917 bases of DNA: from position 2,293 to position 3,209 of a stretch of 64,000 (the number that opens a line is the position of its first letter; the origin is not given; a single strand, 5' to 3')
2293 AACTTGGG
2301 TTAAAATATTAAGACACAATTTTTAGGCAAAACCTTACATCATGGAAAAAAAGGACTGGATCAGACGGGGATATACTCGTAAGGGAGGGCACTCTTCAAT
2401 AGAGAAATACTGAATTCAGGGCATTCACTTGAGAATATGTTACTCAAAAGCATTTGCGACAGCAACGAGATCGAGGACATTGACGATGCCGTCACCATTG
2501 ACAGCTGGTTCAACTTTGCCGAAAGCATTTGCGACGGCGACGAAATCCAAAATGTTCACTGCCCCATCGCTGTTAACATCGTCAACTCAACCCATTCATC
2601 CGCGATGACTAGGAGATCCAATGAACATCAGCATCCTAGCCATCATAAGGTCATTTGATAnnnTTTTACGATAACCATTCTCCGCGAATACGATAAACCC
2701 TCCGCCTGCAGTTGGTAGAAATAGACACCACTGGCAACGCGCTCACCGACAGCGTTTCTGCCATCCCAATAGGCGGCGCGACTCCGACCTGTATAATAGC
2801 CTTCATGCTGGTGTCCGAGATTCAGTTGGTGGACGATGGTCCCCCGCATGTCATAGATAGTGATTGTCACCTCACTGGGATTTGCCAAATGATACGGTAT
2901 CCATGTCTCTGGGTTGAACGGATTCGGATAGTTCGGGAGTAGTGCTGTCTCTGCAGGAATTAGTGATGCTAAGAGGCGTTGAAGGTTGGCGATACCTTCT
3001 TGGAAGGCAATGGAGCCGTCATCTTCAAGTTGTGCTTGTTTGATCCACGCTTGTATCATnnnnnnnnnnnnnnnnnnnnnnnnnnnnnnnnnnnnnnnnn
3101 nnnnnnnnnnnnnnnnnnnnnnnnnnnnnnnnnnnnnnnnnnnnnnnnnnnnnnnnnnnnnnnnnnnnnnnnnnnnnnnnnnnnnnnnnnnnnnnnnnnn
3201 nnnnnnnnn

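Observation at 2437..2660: Fossil 3' ends show swapping of C-terminal sorting modules (dockerin tail versus T9SS CTD cassette)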

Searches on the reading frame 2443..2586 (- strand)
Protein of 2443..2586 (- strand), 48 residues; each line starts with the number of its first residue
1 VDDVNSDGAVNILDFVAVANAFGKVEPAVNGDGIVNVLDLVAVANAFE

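Call 54: search_protein_families(library=ncbifam, proteins=[window:2443-2586:-], max_evalue=0.01)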
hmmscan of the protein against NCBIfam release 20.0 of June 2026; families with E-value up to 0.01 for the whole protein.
window:2443-2586:- (48 aa): 1 family
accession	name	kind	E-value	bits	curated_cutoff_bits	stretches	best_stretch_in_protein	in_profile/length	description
NF041540.1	dockerin_GC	domain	0.0011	19.3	29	1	5-47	13-63/67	GC-type dockerin domain-anchored protein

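Call 55: search_protein_families(library=pfam, proteins=[window:2443-2586:-], max_evalue=1)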
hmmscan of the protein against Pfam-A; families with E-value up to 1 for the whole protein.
seq(48 aa): 3 families
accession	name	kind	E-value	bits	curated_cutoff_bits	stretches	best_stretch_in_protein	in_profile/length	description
PF00404.24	Dockerin_1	-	1.6e-08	35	22.9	2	3-23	3-23/57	Dockerin type I domain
PF00036.39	EF-hand_1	-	0.019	14.9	25.4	0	3-19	10-26/29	EF hand domain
PF13405.12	EF-hand_6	-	0.095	12.9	25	0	3-23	10-30/30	EF-hand domain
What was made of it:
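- On Dockerin type I (Pfam PF00404), for the fragment 2443..2580: 35.0 bits against 22.9, two stretches (call 55).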

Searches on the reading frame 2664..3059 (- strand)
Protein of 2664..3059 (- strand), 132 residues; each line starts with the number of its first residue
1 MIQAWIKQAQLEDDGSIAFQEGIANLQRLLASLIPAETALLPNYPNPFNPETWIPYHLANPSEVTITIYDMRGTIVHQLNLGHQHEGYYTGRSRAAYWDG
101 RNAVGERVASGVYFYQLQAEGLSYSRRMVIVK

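Call 54: search_protein_families(library=ncbifam, proteins=[window:2664-3059:-], max_evalue=0.01)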
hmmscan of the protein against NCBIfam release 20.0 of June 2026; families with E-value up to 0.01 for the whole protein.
window:2664-3059:- (132 aa): 9 families
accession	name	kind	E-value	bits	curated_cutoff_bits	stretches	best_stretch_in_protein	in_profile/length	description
TIGR04183.1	Por_Secre_tail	domain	4.4e-10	39.4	23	1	44-130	2-71/72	T9SS type A sorting domain-containing protein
NF033707.1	T9SS_sortase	equivalog_domain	5e-09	34.4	420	1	42-120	1000-1078/1095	type IX secretion system sortase PorU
NF052323.1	T9SSA_dep_M6i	equivalog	4.4e-08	31.6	600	1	43-122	960-1029/1043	T9SS-dependent M6-like inactivated metalloprotease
NF005176.1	PRK06655.1-1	equivalog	6.7e-07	29.4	230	1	62-120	97-150/197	flagellar hook assembly protein FlgD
NF052228.1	T9SS_PorZ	equivalog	1.8e-06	26.7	260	1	44-117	676-740/757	type IX secretion system anionic LPS delivery protein PorZ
NF009276.0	PRK12633.1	equivalog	0.00025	20.8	383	1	61-119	128-181/234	flagellar basal body rod modification protein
NF038113.1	T9SSA_dep_M36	equivalog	0.0003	19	885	1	38-129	791-867/869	T9SS-dependent M36 family metallopeptidase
NF009277.0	PRK12634.1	equivalog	0.0049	17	333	1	63-113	123-168/221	flagellar basal body rod modification protein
TIGR04131.1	Bac_Flav_CTERM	domain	0.0098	16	35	0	50-117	15-69/85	T9SS type B sorting domain-containing protein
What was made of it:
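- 2664..2942 (-): CTD (T9SS type A sorting domain) of g1 (gene 2661..6686). It is a mosaic: g3-like from 2942 to 2754 and g5-like from 2752 to 2664. TIGR04183 39 bits against cut-off 23 (call 54).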
